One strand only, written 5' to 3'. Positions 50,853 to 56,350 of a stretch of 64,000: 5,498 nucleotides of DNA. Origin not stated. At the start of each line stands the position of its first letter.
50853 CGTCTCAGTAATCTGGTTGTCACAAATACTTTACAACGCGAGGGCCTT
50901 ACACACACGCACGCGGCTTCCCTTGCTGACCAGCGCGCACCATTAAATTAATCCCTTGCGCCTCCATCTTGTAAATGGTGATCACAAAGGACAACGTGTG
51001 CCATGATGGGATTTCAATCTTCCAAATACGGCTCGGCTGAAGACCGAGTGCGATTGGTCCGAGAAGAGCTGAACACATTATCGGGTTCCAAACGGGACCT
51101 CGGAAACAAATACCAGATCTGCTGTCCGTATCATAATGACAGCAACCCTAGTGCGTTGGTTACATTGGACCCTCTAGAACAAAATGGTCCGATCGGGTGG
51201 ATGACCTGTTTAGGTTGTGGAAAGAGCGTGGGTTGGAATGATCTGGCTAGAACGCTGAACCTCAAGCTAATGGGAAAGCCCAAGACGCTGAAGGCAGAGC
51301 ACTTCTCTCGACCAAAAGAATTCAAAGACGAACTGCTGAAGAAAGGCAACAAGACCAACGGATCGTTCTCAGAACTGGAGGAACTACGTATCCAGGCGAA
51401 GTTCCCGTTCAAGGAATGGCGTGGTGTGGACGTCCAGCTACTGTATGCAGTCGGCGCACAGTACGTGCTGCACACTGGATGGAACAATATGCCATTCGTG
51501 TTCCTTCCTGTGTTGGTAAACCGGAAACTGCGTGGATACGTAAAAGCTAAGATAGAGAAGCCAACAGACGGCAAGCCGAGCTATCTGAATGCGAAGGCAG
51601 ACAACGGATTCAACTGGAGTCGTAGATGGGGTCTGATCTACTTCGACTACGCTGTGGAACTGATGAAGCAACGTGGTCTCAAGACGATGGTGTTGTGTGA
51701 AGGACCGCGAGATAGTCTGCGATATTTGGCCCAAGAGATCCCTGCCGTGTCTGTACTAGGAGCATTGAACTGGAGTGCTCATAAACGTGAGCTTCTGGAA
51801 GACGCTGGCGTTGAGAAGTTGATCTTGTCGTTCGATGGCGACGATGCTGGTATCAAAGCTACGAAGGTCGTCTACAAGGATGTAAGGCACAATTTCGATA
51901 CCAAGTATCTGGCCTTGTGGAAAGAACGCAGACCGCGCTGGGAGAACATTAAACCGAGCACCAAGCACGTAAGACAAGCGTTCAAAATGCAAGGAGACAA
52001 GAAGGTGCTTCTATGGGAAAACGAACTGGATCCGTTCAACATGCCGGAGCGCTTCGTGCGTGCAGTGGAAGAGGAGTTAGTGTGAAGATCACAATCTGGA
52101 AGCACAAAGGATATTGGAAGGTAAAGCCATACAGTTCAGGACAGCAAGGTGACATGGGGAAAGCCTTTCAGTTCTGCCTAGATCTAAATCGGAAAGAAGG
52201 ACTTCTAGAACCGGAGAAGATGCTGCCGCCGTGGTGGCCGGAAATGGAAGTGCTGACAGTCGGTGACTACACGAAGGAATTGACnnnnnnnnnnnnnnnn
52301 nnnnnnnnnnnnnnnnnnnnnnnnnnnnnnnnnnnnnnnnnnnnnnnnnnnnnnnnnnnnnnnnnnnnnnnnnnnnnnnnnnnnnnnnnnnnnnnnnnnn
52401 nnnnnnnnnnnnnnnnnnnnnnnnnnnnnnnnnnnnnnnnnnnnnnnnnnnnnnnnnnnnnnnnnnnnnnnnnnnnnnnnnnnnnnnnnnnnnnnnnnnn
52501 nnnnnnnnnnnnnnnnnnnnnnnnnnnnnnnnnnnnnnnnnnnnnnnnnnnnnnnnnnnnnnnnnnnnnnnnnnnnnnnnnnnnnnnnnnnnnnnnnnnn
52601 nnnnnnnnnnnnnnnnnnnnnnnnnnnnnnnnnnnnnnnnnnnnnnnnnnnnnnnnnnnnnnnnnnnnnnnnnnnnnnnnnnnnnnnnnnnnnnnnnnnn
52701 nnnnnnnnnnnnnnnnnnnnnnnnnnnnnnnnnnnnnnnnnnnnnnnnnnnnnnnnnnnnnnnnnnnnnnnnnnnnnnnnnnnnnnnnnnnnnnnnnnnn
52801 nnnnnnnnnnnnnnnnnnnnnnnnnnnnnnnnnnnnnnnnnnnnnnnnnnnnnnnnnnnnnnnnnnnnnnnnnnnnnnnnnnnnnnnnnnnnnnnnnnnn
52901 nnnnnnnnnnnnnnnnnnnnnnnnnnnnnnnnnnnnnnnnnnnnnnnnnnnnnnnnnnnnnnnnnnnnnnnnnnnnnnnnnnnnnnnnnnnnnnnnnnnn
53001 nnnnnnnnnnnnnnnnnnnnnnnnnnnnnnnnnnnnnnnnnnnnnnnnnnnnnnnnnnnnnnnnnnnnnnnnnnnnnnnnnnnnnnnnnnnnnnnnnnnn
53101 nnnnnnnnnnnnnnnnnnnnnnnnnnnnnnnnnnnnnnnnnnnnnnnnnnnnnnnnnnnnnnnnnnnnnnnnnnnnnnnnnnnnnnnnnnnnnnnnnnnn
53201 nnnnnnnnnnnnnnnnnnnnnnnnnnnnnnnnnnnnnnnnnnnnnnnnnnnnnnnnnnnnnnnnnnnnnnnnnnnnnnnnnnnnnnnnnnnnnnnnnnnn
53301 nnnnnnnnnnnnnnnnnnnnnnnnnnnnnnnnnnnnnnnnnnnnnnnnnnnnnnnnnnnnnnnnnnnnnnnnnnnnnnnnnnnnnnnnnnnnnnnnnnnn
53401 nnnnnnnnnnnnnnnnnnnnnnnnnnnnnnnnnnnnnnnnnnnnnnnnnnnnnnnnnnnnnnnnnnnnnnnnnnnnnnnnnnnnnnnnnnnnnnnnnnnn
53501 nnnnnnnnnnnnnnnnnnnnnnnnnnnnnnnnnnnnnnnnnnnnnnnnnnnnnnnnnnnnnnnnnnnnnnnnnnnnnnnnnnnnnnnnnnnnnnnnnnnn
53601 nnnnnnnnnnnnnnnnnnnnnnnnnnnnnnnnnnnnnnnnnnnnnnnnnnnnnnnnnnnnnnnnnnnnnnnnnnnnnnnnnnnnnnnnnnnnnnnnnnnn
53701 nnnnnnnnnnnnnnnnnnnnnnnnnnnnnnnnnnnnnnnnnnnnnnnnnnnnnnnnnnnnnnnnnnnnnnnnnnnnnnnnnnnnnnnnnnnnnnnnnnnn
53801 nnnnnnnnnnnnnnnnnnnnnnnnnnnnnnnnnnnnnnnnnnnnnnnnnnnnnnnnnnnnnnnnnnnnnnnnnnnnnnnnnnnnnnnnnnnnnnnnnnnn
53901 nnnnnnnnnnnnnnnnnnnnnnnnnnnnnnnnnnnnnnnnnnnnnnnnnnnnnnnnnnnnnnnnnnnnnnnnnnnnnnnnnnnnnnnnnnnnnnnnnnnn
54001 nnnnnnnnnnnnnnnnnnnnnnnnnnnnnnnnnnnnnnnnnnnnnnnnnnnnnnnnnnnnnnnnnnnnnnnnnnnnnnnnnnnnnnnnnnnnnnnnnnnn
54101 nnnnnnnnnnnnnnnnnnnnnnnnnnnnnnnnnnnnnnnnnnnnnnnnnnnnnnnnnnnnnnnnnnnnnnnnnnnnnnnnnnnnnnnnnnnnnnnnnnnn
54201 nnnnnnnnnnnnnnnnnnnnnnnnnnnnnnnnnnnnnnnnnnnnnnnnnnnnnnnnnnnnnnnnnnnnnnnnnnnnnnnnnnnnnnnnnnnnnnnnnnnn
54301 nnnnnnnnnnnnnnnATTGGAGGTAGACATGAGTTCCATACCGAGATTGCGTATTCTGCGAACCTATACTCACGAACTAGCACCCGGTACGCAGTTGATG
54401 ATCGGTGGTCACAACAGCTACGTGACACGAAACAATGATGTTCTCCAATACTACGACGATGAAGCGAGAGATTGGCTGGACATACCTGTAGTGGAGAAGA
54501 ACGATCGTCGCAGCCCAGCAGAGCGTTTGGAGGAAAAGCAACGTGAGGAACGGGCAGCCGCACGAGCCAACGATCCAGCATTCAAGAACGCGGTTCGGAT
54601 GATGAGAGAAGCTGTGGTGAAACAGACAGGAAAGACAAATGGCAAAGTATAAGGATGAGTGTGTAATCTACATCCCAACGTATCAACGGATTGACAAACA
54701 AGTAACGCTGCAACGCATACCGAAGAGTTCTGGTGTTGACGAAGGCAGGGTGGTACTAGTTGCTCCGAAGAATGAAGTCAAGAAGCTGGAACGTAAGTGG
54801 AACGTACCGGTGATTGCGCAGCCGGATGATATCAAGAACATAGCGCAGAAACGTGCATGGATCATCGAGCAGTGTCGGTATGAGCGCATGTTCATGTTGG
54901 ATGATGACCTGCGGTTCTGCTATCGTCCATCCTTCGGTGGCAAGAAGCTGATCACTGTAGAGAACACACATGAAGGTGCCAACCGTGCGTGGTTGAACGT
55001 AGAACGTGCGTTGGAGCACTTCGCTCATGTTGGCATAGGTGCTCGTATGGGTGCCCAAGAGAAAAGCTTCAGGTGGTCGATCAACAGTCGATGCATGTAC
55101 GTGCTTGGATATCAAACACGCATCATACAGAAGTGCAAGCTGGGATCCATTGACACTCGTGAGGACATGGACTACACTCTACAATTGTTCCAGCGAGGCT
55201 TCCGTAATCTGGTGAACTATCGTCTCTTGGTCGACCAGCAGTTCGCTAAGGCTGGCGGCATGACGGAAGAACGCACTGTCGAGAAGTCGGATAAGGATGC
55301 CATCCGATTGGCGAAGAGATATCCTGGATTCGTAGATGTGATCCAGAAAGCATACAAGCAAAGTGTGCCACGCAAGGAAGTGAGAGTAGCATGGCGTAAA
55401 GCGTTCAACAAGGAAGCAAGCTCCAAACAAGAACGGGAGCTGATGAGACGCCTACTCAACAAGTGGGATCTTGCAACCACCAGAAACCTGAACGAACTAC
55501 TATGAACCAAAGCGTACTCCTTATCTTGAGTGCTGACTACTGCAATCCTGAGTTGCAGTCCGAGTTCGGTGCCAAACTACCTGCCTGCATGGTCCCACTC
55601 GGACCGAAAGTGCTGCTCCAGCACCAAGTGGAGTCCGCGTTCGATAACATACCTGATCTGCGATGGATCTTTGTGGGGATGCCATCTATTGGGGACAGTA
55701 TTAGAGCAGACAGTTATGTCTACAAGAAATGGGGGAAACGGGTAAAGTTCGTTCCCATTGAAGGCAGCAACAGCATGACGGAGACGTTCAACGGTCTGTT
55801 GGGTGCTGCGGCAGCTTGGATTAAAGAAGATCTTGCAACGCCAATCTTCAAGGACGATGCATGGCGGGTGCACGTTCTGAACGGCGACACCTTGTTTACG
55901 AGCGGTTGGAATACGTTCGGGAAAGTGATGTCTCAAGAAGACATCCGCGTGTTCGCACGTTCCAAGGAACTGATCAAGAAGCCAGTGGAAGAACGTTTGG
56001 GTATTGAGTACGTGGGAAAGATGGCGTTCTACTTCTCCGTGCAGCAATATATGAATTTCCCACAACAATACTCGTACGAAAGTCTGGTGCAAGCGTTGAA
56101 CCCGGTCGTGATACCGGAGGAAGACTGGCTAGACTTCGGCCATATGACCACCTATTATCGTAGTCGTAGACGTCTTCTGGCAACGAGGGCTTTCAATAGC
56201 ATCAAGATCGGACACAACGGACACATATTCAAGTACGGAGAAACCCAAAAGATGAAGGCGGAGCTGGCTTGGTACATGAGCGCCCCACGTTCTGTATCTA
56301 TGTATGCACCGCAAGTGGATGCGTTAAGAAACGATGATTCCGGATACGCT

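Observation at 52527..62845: Candidate new DNA hypermodification system: hydroxymethyluracil plus glycosylation plus sulfation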

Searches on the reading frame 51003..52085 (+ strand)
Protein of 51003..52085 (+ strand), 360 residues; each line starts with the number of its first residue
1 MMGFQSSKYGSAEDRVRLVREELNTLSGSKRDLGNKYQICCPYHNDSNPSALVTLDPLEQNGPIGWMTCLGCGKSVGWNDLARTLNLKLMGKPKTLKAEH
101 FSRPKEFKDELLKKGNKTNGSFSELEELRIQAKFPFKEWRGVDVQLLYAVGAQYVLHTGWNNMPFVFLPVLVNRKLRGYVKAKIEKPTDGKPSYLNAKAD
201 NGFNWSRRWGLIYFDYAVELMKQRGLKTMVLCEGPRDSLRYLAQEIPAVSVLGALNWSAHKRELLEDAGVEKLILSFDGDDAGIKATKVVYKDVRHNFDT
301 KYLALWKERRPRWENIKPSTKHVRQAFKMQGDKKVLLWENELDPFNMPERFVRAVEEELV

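Call 3: search_protein_families(library=pfam, proteins=[window:51003-52085:+], max_evalue=0.01)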
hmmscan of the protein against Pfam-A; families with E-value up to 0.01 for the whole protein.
window:51003-52085:+ (360 aa): 4 families
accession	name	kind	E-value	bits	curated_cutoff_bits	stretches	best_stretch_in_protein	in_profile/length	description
PF13155.12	Toprim_2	-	2e-08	34.9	22.1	1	230-303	1-76/88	Toprim-like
PF13662.12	Toprim_4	-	0.0013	19.4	25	1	228-294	2-74/85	Toprim domain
PF01807.25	Zn_ribbon_DnaG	-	0.0015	18.8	24.9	1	33-75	28-63/98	CHC2 zinc finger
PF01751.28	Toprim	-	0.0054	17.3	23.1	1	229-292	2-78/96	Toprim domain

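Call 60: search_dna_similar(query=window:51003-52085:+, collection=phages, mode=protein, max_rows=12)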
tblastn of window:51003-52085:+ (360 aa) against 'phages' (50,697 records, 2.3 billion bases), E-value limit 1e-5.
Records with a match: 101; places in all: 101; records where one place covers at least 80% of the query: 75.
Best place of each record, by identity: <60% 101.
By first word of the organism name: Erwinia 49; Pseudomonas 14; Dickeya 8; Thermus 7; Burkholderia 5; Xanthomonas 4; Ralstonia 2; Vibrio 2; Achromobacter 2; Brevibacterium 2; and 6 more.
By host as written in the record: Erwinia amylovora 43; Pseudomonas putida KT2440 and Paw85 9; Dickeya solani MK10 6; - 5; Burkholderia cenocepacia 4; Xanthomonas hortorum pv. vitians CFBP8640 3; Vibrio coralliilyticus RE98 2; Achromobacter animicus 2; and 19 more.
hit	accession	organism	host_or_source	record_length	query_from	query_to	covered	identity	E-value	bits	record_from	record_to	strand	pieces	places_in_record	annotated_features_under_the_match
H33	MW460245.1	Burkholderia phage BCSR5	Burkholderia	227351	15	349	93%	33.0%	2e-40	157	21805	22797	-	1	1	DNA primase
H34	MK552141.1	Burkholderia phage BcepSauron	Burkholderia cenocepacia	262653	12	358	96%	31.4%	8e-49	182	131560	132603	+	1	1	DNA primase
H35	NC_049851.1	Burkholderia phage BcepSauron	Burkholderia cenocepacia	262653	12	358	96%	31.4%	8e-49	182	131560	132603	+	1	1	DNA primase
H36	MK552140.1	Burkholderia phage BcepSaruman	Burkholderia cenocepacia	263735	12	358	96%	31.1%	7e-48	179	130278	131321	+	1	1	DNA primase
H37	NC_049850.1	Burkholderia phage BcepSaruman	Burkholderia cenocepacia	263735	12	358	96%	31.1%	7e-48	179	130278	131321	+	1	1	DNA primase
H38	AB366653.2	Ralstonia phage phiRSL1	-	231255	13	352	94%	31.4%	2e-37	149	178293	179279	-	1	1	DNA primase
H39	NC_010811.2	Ralstonia phage phiRSL1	-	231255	13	352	94%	31.4%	2e-37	149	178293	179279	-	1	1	DNA primase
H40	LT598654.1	Phage NCTB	surface water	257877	13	357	96%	30.5%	2e-31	131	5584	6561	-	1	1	Phage-associated DNA primase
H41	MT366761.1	Vibrio phage vB_VcorM_GR11A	Vibrio coralliilyticus RE98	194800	17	357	95%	30.1%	2e-38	152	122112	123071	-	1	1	dnaG: DNA primase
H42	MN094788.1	Achromobacter phage Motura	Achromobacter animicus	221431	7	307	84%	34.0%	4e-42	162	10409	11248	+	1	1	DNA primase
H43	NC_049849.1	Achromobacter phage Motura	Achromobacter animicus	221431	7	307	84%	34.0%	4e-42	162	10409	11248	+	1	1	DNA primase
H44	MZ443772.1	Erwinia phage pEa_SNUABM_23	Erwinia amylovora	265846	10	359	97%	29.1%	2e-28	122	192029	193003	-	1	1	hypothetical protein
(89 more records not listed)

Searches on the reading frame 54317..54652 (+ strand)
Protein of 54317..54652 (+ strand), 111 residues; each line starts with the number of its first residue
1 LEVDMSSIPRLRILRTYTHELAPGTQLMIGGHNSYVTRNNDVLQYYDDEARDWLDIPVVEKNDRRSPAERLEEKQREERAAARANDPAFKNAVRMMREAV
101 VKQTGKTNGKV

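Call 3: search_protein_families(library=pfam, proteins=[window:54317-54652:+], max_evalue=0.01)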
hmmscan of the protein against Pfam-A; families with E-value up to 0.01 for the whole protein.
window:54317-54652:+ (111 aa): 0 families

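Call 6: search_protein_families(library=phrogs, proteins=[window:54317-54652:+], max_evalue=0.001)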
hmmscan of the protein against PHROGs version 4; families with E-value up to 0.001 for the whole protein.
window:54317-54652:+ (111 aa): 0 families

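Call 65: search_protein_families(library=pfam, proteins=[window:54317-54652:+], max_evalue=1)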
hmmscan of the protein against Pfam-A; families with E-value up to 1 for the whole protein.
window:54317-54652:+ (111 aa): 3 families
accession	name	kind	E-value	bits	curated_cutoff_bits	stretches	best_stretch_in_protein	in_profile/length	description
PF10532.14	Plant_all_beta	-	0.036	14.8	30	1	33-99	26-93/114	Plant specific N-all beta domain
PF02841.20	GBP_C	-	0.12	12.2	24.3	0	18-54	136-172/297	Guanylate-binding protein, C-terminal domain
PF14979.11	TMEM52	-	0.21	12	26.4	1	69-107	87-125/132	Transmembrane 52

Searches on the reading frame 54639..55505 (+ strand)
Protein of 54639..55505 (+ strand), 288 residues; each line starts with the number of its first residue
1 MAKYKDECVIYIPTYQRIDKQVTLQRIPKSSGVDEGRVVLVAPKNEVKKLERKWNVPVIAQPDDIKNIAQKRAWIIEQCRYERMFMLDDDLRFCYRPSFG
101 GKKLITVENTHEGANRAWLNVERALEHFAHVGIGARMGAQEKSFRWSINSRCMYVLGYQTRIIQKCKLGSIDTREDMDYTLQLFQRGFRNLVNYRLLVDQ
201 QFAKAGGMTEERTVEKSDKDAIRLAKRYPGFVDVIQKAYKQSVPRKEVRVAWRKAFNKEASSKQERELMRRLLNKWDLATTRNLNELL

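Call 3: search_protein_families(library=pfam, proteins=[window:54639-55505:+], max_evalue=0.01)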
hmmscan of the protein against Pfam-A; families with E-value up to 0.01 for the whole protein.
window:54639-55505:+ (288 aa): 1 family
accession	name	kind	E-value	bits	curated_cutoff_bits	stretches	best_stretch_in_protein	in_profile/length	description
PF20691.3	TAGT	-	1.2e-21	78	27.5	1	10-207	3-204/205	TET-Associated Glycosyltransferase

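Call 6: search_protein_families(library=phrogs, proteins=[window:54639-55505:+], max_evalue=0.001)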
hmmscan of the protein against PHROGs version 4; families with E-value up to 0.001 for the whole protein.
window:54639-55505:+ (288 aa): 1 family
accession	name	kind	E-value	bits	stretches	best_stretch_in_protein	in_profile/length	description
phrog_842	-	other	6.1e-45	155.1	1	6-265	3-266/270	beta-glucosyl-HMC-alpha-glucosyltransferase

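Call 29: search_protein_families(library=ncbifam, proteins=[window:54639-55505:+], max_evalue=0.01)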
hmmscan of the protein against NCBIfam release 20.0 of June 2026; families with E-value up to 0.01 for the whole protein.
window:54639-55505:+ (288 aa): 0 families

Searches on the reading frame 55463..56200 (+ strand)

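Call 65: search_protein_families(library=pfam, proteins=[window:55463-56200:+], max_evalue=1)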
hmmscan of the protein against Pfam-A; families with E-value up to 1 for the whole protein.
window:55463-56200:+ (246 aa): 0 families

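Call 79: search_protein_families(library=phrogs, proteins=[window:55463-56200:+], max_evalue=0.01)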
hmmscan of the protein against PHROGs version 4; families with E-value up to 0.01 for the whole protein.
window:55463-56200:+ (246 aa): 2 families
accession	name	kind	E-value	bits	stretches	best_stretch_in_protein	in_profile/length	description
phrog_24015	-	unknown function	2.5e-22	80.5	1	18-245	1-217/507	-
phrog_30804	-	unknown function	0.00013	21.2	1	19-98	241-324/643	-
